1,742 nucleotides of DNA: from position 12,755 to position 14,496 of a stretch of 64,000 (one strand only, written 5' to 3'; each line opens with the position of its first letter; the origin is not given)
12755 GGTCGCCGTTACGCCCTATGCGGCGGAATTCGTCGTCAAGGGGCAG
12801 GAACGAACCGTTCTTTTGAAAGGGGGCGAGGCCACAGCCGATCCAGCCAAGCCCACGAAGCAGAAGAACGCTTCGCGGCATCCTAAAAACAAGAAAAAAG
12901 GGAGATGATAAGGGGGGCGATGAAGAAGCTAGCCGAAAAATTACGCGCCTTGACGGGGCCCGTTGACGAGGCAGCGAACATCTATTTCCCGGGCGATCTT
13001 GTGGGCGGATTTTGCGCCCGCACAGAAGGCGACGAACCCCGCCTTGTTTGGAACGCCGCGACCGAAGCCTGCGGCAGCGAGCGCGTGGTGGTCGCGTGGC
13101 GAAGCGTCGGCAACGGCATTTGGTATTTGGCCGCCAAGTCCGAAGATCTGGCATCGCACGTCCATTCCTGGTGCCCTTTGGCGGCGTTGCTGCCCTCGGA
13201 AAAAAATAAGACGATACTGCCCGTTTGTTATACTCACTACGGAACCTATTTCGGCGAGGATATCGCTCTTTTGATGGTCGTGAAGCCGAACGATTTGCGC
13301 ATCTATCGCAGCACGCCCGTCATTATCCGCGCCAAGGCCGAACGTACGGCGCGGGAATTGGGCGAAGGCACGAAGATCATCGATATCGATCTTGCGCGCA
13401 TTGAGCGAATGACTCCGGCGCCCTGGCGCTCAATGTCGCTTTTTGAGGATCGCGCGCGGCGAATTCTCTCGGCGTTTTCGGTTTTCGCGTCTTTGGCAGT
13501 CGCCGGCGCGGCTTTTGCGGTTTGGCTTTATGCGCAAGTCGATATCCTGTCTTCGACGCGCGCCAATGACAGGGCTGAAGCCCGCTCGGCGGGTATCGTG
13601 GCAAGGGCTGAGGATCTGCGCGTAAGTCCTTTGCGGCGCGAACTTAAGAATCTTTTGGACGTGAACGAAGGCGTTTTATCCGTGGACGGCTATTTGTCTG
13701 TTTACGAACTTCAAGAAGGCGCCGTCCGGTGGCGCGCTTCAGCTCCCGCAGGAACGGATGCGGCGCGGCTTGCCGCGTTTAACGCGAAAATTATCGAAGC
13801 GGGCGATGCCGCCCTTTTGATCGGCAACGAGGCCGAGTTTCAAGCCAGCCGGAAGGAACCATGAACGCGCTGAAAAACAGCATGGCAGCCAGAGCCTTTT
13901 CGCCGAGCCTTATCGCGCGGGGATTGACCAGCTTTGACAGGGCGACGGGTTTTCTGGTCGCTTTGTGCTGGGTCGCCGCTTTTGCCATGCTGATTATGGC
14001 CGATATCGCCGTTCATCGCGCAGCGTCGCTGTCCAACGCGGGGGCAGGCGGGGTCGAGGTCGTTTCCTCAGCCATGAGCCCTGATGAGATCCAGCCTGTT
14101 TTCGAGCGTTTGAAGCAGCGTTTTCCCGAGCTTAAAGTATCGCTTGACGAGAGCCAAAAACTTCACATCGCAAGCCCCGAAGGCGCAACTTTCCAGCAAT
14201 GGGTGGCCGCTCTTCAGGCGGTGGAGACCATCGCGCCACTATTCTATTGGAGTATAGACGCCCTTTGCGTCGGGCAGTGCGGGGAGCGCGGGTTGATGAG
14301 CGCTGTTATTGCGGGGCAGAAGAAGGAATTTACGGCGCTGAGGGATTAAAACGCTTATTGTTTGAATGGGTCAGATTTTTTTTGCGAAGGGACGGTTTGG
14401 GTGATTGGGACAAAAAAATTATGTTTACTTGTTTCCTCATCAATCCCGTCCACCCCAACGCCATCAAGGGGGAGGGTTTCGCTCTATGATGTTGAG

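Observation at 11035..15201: Uncharacterised, translationally coupled five-gene envelope operon with T2SS/T4P-platform-like architectures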

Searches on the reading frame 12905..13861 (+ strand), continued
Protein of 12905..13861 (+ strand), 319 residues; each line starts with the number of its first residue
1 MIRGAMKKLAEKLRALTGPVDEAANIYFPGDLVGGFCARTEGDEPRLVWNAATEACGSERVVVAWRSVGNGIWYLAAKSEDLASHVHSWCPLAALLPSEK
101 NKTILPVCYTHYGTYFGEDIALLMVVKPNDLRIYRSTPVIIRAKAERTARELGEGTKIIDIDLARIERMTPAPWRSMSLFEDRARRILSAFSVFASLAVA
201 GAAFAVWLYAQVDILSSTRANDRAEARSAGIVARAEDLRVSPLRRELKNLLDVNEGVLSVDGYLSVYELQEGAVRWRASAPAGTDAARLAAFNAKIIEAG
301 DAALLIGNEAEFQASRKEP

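Call 30: search_protein_families(library=ncbifam, proteins=[L004:3821-5593:+, L004:7025-8767:+, L004:8781-9998:+, L004:11885-12529:+], max_evalue=0.01)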
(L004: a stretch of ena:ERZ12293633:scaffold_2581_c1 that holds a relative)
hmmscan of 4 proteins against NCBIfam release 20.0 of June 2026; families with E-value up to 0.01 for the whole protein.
L004:3821-5593:+ (591 aa): 6 families
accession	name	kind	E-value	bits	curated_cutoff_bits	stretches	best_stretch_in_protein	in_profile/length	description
TIGR02519.1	pilus_MshL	equivalog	1.3e-29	103.1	250.2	1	202-480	2-290/290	pilus (MSHA type) biogenesis protein MshL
TIGR02517.1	type_II_gspD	equivalog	2.3e-16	59.4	351.35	1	170-488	272-598/600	type II secretion system secretin GspD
TIGR02520.1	pilus_B_mal_scr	equivalog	1.1e-12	47.3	287.65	1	198-477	236-511/513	PilN family type IVB pilus formation outer membrane protein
NF011873.0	PRK15346.1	equivalog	0.0019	17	524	0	405-492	415-497/499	EscC/YscC/HrcC family type III secretion system outer membrane ring protein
TIGR02516.1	type_III_yscC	equivalog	0.0041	15.7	238.45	0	209-462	209-437/463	type III secretion system outer membrane ring subunit SctC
TIGR02515.1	IV_pilus_PilQ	subfamily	0.0057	15.7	284.35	0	299-480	258-427/428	type IV pilus secretin PilQ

L004:7025-8767:+ (581 aa): 22 families
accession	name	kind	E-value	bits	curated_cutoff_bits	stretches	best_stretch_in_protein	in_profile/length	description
TIGR02533.1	type_II_gspE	equivalog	7.2e-78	262.4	630.25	1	159-514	98-434/486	type II secretion system ATPase GspE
NF007755.0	PRK10436.1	equivalog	3.9e-71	240.1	617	1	91-512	21-405/465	type II secretion system protein GspE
NF053534.1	T4PilAsmATPsTfpB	equivalog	1.8e-68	231.4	850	1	145-513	176-529/584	type IV pilus assembly ATPase TfpB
TIGR02538.1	type_IV_pilB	equivalog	1.8e-67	228.2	675.65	1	161-514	172-510/564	type IV-A pilus assembly ATPase PilB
NF041000.1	ATPase_ComGA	equivalog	9.2e-54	182.2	300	1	177-454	2-266/267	competence type IV pilus ATPase ComGA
TIGR01420.1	pilT_fam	subfamily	2.3e-44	152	319.1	1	175-455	2-270/343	PilT/PilU family type 4a pilus ATPase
TIGR02525.1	plasmid_TraJ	equivalog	2.9e-19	69.3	368.3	1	311-455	149-300/372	plasmid transfer ATPase TraJ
TIGR02524.1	dot_icm_DotB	equivalog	8.8e-19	67.9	463.3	1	309-456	132-288/358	Dot/Icm type IV secretion system ATPase DotB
NF058587.1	archaellum_moto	equivalog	1.8e-13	50.1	550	1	309-424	273-393/527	archaellum flagellar ATPase motor FlaI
TIGR02782.1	TrbB_P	equivalog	2.4e-13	50.1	304.55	1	313-434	138-262/303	P-type conjugative transfer ATPase TrbB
TIGR02788.1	VirB11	equivalog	3.4e-13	49.3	249.95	1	311-437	144-275/308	P-type DNA transfer ATPase VirB11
TIGR03819.1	heli_sec_ATPase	hypoth_equivalog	1.8e-11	43.9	373.15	1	225-416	99-289/340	TadA family conjugal transfer-associated ATPase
NF010407.0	PRK13833.1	subfamily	7.9e-11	41.9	499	1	313-441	146-276/323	conjugal transfer protein TrbB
NF053672.1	bindosome_BasE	exception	3.6e-08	32.6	1000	1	315-429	274-393/512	bindosome assembly system ATPase subunit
NF010425.0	PRK13851.1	equivalog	6.8e-08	31.8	461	1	312-435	163-291/344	type IV secretion system protein VirB11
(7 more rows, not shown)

L004:8781-9998:+ (406 aa): 6 families
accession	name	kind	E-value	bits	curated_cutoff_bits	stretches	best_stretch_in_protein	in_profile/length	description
NF041012.2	T4P_ComGB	equivalog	1.1e-13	51.3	240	1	102-337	40-270/332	competence type IV pilus assembly protein ComGB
TIGR02120.1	GspF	equivalog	1.9e-12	47.1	424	1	29-324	23-324/401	type II secretion system inner membrane protein GspF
NF052606.1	T4PiliAsmPilCMyx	equivalog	4.8e-08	32.3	700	1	27-294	42-311/419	type IV pilus assembly protein PilC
NF007861.0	PRK10573.1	equivalog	1.3e-07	31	401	1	28-338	28-335/401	protein transport protein HofC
NF047826.1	T3SSXpsF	equivalog_domain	1.9e-07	30.3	650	1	82-324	87-327/405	type II secretion system protein XpsF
NF052607.1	T4PiliAsmPilCThrm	equivalog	2.9e-06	26.6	700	1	25-320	22-323/406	type IV pilus assembly protein PilC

L004:11885-12529:+ (215 aa): 0 families

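Call 61: search_solved_structures(query=L004:7025-8767:+, max_evalue=1e-10)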
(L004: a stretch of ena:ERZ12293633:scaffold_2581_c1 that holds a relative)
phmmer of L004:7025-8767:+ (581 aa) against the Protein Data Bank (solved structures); distinct sequences matched with E-value up to 1e-10: 24.
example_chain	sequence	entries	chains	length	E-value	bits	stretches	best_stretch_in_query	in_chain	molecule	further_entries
4pht_A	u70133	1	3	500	1.5e-58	201.9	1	163-513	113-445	General secretory pathway protein E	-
1p9r_A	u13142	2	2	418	3.9e-58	200.5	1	163-513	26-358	General secretion pathway protein E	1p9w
4kss_A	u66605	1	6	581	9.8e-58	199.2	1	163-513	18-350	Type II secretion system protein E, hemolysin-coregulated protein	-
4ksr_A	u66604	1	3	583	9.9e-58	199.1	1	163-513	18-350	Type II secretion system protein E, Hemolysin-coregulated protein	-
5zfr_A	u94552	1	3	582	5.8e-54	186.7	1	147-512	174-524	Type IV pilus biogenesis ATPase PilB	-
5tsg_B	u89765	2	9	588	1.6e-51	178.6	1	159-512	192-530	Type IV pilus biogenesis ATPase PilB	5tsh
6olj_C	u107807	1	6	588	2.4e-51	178.1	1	159-512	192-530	Type IV pilus biogenesis ATPase PilB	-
3jc8_Ba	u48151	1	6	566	8.5e-51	176.3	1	160-513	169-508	Type IV-A pilus assembly ATPase PilB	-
5oiu_A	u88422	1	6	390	3.9e-50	174.1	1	171-522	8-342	Type IV pilus assembly protein PilF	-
6f8l_G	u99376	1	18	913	5.1e-50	173.7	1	134-520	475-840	Type IV pilus assembly protein PilF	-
5it5_F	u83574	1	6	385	7.1e-50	173.2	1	173-522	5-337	ATP binding motif-containing protein PilF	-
6ejf_A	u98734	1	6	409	8.7e-50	172.9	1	173-522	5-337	Type IV pilus assembly protein PilF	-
2ewv_A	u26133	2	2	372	1.1e-28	103.3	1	174-455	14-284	twitching motility protein PilT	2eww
2gsz_A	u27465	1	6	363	1.8e-28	102.6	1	175-455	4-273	twitching motility protein PilT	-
2eyu_A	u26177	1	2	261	2.4e-27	98.9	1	310-455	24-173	twitching motility protein PilT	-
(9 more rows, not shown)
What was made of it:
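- Closest known: Type IVb pilus machines. Different: The family's ATPase is far closer to GspE/EpsE (202 bits) and PilB (about 180) than to BfpD (89) (call 61).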

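Call 62: search_solved_structures(query=L004:3821-5593:+, max_evalue=0.01)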
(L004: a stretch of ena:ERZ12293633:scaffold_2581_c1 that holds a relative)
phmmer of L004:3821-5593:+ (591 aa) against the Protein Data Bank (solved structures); distinct sequences matched with E-value up to 0.01: 1.
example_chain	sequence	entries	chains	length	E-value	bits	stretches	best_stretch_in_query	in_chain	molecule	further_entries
9u5s_A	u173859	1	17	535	6.5e-06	28.1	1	124-479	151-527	Outer membrane lipoprotein BfpB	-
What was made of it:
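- Closest known: Type IVb pilus machines. Same: The secretin of the complete relatives is a lipoprotein, and its only PDB sequence hit is BfpB (call 62).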

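Call 79: search_protein_families(library=pfam, proteins=[L065:15051-15521:+, L065:13892-14461:+, L065:11636-12352:+, L007:5474-6892:+, L004:3821-5593:+], max_evalue=0.1)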
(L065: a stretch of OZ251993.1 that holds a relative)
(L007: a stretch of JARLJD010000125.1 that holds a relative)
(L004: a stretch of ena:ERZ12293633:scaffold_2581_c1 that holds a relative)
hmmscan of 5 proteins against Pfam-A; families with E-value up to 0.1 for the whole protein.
L065:15051-15521:+ (157 aa): 1 family
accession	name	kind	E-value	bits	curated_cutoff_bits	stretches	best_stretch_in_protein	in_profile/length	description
PF01478.23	Peptidase_A24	-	2.2e-06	28.5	26.5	1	16-122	2-102/104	Type IV leader peptidase family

L065:13892-14461:+ (190 aa): 1 family
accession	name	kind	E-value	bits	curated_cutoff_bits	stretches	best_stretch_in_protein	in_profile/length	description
PF17870.6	Insulin_TMD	-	0.053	14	33.4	1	4-33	4-34/47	Insulin receptor trans-membrane segment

L065:11636-12352:+ (239 aa): 0 families

L007:5474-6892:+ (473 aa): 5 families
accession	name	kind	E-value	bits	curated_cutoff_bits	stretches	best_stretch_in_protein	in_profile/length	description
PF15780.11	ASH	-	5.3e-12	46.2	27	2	211-296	12-92/98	Abnormal spindle-like microcephaly-assoc'd, ASPM-SPD-2-Hydin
PF22073.2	Cep192_D4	-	5.1e-05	23.9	35.5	1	211-307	9-109/112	Cep192 domain 4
PF12371.14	TMEM131_like_N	-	0.00062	20.4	28.8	0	214-292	9-82/84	Transmembrane protein 131-like N-terminal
PF22544.2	HYDIN_VesB_CFA65-like_Ig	-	0.0007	20.2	25.5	0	93-184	9-95/100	HYDIN/CFA65/VesB-like, Ig-like domain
PF24770.2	Ig-CFAP74_2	-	0.044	14.7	27.4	0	127-171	119-162/185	CFAP74 second Ig-like domain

L004:3821-5593:+ (591 aa): 2 families
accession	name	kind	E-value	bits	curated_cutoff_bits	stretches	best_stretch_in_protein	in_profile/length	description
PF00263.26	Secretin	-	2.8e-16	60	27.5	1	309-480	2-168/169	Bacterial type II and III secretion system protein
PF07660.19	STN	-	0.039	14.2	28.4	0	85-107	17-39/52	Secretin and TonB N terminus short domain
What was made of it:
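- On Secretin (Pfam PF00263): Assignment to Pfam STN itself is only a weak sub-threshold hit, E 0.039 (call 79).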

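Call 92: fold_search(model_id=the predicted structure, library=pdb)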
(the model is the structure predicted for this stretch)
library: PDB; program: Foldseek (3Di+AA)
matches with E <= 10: 665; with E <= 0.001: 0
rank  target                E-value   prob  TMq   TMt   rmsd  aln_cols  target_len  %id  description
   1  4byz                  4.0e-02  0.97  0.32  0.47   5.4       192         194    8  Structural characterization using Sulfur-SAD of the cytoplasmic domain of Burkholderia pseudomallei PilO2Bp, an actin-li (released 2014-04-23)
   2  6bwq_B                9.6e-02  0.13  0.11  0.20  15.3       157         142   10  LarC2, the C-terminal domain of a cyclometallase involved in the synthesis of the NPN cofactor of lactate racemase, in (released 2018-06-20)
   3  8fg6_B                1.4e-01  0.16  0.12  0.21  14.3       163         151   12  Design of amyloidogenic peptide traps (released 2024-03-20)
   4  3rrk                  1.7e-01  0.44  0.12  0.13  10.1        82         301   21  Crystal structure of the cytoplasmic N-terminal domain of subunit I, homolog of subunit a, of V-ATPase (released 2011-08-10)
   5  8fru_k                2.2e-01  0.85  0.14  0.49   3.3        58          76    5  60S subunit of the Giardia lamblia 80S ribosome (released 2024-01-31)
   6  8i98_H                2.6e-01  0.11  0.12  0.21  13.8       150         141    7  Crystal structure of TePixD Y8F (released 2023-09-20)
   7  5mbd_B                3.5e-01  0.07  0.13  0.12  41.3       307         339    7  Structure of a bacterial light-regulated adenylyl cylcase (released 2017-04-05)
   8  1x0p_B                3.9e-01  0.08  0.12  0.21  12.4       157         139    8  Structure of a cyanobacterial BLUF protein, Tll0078 (released 2005-06-07)
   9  3psf                  4.4e-01  0.44  0.13  0.06   5.1        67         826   13  Crystal Structure of the Spt6 core domain from Saccharomyces cerevisiae, Form Spt6(236-1259) (released 2011-03-30)
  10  9j9h_d                5.0e-01  0.28  0.14  0.39   7.4        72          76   19  High-resolution cryo-EM structure of the Plasmodium falciparum 80S ribosome bound to RACK1 and E-tRNA (released 2025-06-04)
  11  3gg0_A                5.0e-01  0.06  0.12  0.10  18.7       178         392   17  Klebsiella pneumoniae BlrP1 pH 9.0 manganese/cy-diGMP complex (released 2009-06-23)
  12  5nby                  5.6e-01  0.08  0.12  0.12  19.0       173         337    8  Structure of a bacterial light-regulated adenylyl cylcase (released 2017-04-05)
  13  8i98_E                5.6e-01  0.08  0.12  0.21  13.8       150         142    7  Crystal structure of TePixD Y8F (released 2023-09-20)
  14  8i98_B                5.6e-01  0.07  0.12  0.21  13.8       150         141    9  Crystal structure of TePixD Y8F (released 2023-09-20)
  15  5mbe_B                5.9e-01  0.10  0.12  0.11  17.6       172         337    6  Structure of a bacterial light-regulated adenylyl cylcase (released 2017-04-05)
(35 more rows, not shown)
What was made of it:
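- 12905..13864 (+): g3 (319 aa, or 314 aa from the ATG at 12920): bitopic inner-membrane assembly protein of the BfpC/PilO2/GspL type. Cytoplasmic actin-like domain at residues ~25-178 (12977-13438). TM helix at ~187-212 (13463-13540). Coiled stalk. Periplasmic alpha/beta domain at 241-319 (13625-13861). Foldseek gives 4byz with probability 0.97 (call 92).
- On GspL/BfpC/PilO2(R64-type) bitopic assembly proteins: Foldseek probability is 0.97 (call 92).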

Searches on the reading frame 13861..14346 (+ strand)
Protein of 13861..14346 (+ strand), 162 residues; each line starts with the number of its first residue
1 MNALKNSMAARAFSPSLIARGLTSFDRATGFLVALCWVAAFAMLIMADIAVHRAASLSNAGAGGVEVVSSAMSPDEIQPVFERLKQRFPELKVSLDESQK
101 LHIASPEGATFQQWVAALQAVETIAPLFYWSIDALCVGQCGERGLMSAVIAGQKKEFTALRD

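Call 3: search_protein_families(library=pfam, proteins=[window:13861-14346:+], max_evalue=1)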
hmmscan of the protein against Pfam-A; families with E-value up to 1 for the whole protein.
window:13861-14346:+ (162 aa): 1 family
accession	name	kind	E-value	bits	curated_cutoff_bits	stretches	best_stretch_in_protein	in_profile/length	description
PF19744.4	DUF6232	-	0.65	10.9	27.4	0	17-119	48-114/117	Family of unknown function (DUF6232)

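Call 4: search_protein_families(library=ncbifam, proteins=[window:13861-14346:+], max_evalue=1)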
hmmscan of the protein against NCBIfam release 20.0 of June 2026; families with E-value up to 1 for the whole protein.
window:13861-14346:+ (162 aa): 2 families
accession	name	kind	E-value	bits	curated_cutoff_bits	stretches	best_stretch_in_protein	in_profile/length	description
TIGR02320.1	PEP_mutase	equivalog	0.076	12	319.55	1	48-89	168-209/284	phosphoenolpyruvate mutase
NF045816.1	PentlenlactSyn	equivalog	0.093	11.4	700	1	48-96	326-374/396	pentalenolactone synthase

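Call 43: search_solved_structures(query=A3, max_evalue=10, show_alignments=1)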
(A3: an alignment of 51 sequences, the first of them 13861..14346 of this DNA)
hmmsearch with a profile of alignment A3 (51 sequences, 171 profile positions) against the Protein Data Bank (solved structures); distinct sequences matched with E-value up to 10: 13.
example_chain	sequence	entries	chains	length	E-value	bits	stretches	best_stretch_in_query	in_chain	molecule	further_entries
4h4c_A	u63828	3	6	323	0.18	14.5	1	65-98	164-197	4-hydroxy-3-methylbut-2-enyl diphosphate reductase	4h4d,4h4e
3urk_A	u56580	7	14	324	0.18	14.5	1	65-98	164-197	4-hydroxy-3-methylbut-2-enyl diphosphate reductase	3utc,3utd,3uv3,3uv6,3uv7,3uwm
3ke8_A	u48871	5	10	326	0.19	14.5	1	65-98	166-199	4-hydroxy-3-methylbut-2-enyl diphosphate reductase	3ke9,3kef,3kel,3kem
4eb3_A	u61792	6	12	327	0.19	14.5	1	65-98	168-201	4-hydroxy-3-methylbut-2-enyl diphosphate reductase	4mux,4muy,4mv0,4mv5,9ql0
3t0f_A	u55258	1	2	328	0.19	14.4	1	65-98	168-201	4-hydroxy-3-methylbut-2-enyl diphosphate reductase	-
3f7t_A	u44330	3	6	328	0.19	14.4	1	65-98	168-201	4-hydroxy-3-methylbut-2-enyl diphosphate reductase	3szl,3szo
3szu_A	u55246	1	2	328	0.19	14.4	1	65-98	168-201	4-hydroxy-3-methylbut-2-enyl diphosphate reductase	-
3zgl_A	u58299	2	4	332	0.21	14.3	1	65-98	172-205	4-HYDROXY-3-METHYLBUT-2-ENYL DIPHOSPHATE REDUCTASE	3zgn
3t0g_A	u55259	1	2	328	0.61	12.8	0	66-98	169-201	4-hydroxy-3-methylbut-2-enyl diphosphate reductase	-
4kwv_A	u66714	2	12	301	0.66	12.7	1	44-105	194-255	Nicotinate-nucleotide pyrophosphorylase [carboxylating]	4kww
5ayx_A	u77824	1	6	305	0.67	12.7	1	44-105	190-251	Nicotinate-nucleotide pyrophosphorylase [carboxylating]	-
2jbm_A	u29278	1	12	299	1.3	11.7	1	44-105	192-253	NICOTINATE-NUCLEOTIDE PYROPHOSPHORYLASE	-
5ayy_A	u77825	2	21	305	1.3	11.7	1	44-105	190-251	Nicotinate-nucleotide pyrophosphorylase [carboxylating]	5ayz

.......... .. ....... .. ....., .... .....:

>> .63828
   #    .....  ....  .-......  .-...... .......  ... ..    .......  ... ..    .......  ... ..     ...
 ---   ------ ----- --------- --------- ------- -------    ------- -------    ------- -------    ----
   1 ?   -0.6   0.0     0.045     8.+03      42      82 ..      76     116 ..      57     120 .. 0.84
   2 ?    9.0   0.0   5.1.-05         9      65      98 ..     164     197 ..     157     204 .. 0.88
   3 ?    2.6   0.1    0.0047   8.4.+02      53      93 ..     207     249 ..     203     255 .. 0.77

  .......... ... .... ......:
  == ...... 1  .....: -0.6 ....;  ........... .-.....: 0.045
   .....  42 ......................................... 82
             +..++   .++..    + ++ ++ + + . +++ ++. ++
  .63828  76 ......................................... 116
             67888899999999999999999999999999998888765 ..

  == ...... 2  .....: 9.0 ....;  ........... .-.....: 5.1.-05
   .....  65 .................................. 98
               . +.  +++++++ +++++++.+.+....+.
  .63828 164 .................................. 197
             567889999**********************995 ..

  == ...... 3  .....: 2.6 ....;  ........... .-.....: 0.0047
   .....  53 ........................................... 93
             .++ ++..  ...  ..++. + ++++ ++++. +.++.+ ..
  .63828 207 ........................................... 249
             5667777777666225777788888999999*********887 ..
